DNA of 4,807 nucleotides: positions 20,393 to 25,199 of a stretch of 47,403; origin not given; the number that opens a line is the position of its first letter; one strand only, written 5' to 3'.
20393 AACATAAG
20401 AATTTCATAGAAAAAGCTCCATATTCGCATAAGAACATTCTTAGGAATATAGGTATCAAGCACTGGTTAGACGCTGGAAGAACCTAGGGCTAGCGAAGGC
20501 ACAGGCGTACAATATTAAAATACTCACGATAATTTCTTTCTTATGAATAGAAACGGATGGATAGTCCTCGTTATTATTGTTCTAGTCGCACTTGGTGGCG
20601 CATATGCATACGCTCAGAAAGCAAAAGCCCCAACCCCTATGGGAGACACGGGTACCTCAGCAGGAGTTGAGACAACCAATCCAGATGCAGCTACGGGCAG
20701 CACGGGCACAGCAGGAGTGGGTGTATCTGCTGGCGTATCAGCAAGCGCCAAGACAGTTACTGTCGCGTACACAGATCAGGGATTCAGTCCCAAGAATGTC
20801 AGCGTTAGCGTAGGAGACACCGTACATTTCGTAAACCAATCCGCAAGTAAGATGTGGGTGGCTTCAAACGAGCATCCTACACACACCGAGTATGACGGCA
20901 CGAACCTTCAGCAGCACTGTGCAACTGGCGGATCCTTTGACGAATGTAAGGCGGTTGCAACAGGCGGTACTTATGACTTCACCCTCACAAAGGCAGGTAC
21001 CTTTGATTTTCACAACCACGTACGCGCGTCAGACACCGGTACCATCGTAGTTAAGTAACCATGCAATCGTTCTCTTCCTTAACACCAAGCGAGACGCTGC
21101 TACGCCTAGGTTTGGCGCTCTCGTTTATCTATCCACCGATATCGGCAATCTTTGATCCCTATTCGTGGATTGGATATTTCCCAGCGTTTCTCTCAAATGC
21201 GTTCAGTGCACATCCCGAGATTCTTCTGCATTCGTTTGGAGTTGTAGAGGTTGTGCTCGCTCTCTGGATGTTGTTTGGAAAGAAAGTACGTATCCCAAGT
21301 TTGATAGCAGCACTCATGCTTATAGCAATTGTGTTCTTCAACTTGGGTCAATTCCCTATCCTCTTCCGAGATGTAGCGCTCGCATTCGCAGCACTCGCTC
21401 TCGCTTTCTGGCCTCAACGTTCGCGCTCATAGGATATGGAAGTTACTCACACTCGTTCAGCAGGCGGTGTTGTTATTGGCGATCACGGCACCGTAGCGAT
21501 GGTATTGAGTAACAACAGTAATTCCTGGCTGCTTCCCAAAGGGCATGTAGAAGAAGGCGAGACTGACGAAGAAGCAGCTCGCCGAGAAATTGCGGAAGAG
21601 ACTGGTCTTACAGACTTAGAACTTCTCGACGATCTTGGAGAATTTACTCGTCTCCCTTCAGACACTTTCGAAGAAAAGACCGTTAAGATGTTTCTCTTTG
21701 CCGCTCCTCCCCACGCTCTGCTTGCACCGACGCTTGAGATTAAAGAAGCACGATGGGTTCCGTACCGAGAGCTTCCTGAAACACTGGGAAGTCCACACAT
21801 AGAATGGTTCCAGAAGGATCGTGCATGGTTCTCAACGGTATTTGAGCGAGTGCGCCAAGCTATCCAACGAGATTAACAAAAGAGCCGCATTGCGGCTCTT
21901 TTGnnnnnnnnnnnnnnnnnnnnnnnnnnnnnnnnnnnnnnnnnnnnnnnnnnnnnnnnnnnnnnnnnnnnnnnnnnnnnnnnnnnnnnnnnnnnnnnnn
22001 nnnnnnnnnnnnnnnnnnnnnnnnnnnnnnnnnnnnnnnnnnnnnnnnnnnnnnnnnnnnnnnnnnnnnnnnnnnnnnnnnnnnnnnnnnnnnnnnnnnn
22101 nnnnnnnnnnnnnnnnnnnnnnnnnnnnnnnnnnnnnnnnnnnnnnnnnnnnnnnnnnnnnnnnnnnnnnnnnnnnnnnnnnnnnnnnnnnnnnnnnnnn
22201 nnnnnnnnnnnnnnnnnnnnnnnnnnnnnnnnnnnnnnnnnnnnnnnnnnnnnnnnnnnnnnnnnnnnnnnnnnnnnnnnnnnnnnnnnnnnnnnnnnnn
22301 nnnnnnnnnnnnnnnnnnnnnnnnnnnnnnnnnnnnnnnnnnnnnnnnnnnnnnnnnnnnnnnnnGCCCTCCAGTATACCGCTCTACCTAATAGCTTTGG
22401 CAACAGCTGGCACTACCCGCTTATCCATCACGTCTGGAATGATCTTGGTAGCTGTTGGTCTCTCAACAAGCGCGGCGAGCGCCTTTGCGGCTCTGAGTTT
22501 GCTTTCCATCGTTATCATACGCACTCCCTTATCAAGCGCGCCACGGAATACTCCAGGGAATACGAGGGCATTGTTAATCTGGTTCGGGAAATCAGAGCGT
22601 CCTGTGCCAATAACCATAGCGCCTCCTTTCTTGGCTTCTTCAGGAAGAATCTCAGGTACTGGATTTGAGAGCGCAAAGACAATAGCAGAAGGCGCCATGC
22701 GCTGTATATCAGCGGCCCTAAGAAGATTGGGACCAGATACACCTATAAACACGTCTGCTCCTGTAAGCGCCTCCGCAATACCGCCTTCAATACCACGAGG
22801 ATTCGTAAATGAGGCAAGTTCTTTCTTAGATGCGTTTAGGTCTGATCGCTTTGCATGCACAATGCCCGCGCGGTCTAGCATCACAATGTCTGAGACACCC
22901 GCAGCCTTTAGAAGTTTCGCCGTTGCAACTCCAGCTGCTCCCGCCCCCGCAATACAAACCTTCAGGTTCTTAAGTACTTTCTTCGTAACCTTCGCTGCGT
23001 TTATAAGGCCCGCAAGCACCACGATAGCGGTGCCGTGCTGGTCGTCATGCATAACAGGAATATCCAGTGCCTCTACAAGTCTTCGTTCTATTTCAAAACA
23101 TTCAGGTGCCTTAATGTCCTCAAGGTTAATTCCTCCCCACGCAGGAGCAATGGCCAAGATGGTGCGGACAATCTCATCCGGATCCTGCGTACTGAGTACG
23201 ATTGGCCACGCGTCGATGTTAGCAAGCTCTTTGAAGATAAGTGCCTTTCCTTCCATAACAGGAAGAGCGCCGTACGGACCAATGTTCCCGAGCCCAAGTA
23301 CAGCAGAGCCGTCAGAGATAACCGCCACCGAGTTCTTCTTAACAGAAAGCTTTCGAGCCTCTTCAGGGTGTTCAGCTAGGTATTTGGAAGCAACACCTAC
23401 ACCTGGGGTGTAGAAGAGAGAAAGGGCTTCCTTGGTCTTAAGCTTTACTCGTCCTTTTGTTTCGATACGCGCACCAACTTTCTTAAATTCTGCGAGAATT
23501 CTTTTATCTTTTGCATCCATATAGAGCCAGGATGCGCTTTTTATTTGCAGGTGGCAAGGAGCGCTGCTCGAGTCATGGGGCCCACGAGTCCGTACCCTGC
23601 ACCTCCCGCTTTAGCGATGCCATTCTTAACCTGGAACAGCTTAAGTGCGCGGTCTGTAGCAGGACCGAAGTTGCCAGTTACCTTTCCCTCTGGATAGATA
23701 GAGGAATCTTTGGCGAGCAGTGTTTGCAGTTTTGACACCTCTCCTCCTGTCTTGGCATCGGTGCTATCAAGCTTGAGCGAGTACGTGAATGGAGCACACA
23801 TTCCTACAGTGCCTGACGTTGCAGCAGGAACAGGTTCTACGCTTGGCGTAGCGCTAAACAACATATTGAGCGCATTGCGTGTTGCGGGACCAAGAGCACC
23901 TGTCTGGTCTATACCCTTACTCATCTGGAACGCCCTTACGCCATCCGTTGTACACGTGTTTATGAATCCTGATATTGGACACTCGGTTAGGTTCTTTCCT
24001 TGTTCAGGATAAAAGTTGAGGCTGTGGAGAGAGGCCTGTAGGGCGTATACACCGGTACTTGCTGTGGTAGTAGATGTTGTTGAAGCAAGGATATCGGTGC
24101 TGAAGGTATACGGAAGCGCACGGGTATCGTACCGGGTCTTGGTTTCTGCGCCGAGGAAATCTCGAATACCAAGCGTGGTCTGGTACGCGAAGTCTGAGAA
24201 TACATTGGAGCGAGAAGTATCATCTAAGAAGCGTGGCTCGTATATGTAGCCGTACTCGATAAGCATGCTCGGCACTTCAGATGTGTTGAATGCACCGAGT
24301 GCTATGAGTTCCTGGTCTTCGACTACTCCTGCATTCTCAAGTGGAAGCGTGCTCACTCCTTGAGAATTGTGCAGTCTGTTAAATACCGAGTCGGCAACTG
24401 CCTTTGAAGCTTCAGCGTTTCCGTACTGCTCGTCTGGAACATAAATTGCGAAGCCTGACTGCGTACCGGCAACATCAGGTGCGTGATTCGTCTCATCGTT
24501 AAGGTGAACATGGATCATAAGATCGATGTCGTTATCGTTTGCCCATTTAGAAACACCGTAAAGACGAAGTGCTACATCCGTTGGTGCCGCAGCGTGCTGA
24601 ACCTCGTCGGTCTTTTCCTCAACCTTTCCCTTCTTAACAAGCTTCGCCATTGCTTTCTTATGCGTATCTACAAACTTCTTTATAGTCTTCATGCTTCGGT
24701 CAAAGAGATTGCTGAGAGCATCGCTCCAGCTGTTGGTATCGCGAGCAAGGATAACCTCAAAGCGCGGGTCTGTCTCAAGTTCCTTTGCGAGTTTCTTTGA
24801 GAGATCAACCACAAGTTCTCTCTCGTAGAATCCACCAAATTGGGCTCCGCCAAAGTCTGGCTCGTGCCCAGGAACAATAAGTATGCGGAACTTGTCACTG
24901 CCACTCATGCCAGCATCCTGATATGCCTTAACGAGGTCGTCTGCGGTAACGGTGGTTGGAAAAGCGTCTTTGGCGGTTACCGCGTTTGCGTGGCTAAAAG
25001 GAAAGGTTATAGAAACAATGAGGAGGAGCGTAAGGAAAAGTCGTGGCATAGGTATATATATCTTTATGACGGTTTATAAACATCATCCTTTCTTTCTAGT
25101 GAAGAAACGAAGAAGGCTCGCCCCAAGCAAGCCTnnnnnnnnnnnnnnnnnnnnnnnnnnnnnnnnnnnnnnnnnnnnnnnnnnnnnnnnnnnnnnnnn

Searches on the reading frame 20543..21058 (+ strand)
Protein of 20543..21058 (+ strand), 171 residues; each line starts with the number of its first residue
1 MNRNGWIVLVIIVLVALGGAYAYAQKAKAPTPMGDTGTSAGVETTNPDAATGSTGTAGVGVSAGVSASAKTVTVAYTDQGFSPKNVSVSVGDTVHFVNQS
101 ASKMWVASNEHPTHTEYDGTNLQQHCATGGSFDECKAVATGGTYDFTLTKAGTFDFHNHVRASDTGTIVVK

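Call 59: search_protein_families(library=pfam, max_evalue=0.001, proteins=[window:20543-21058:+])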
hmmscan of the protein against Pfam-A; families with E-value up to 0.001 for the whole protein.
window:20543-21058:+ (171 aa): 2 families
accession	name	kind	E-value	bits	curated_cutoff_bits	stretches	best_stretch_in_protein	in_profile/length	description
PF13473.12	Cupredoxin_1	-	5.1e-07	30.1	27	1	65-170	16-104/104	Cupredoxin-like domain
PF00127.26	Copper-bind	-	2.1e-05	25.3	21.2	1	73-157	6-83/99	Copper binding proteins, plastocyanin/azurin family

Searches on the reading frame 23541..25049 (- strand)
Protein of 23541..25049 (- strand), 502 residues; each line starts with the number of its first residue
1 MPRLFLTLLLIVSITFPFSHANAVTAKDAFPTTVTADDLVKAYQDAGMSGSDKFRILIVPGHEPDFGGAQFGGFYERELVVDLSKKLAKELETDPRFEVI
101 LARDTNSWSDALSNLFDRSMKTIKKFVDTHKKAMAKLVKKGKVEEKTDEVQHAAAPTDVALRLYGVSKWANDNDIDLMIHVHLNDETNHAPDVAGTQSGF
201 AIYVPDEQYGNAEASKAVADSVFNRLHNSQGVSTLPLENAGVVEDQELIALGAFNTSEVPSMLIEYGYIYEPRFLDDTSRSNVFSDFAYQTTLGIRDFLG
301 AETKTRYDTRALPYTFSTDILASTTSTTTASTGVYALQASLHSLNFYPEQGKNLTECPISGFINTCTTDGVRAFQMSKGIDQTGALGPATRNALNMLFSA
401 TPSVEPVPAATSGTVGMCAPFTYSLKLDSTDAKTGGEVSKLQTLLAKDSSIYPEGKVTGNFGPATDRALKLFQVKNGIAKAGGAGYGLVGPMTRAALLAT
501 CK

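Call 59: search_protein_families(library=pfam, max_evalue=0.001, proteins=[window:23541-25049:-])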
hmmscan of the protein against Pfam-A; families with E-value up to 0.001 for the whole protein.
window:23541-25049:- (502 aa): 3 families
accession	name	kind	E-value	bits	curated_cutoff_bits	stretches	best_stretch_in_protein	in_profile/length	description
PF01520.23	Amidase_3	-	5.9e-18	65.9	27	1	56-295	1-172/174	N-acetylmuramoyl-L-alanine amidase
PF01471.23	PG_binding_1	-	7.5e-17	61.7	23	2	332-394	3-57/57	Putative peptidoglycan binding domain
PF09374.15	PG_binding_3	-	0.00082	20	24.6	0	441-470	6-32/76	Predicted Peptidoglycan domain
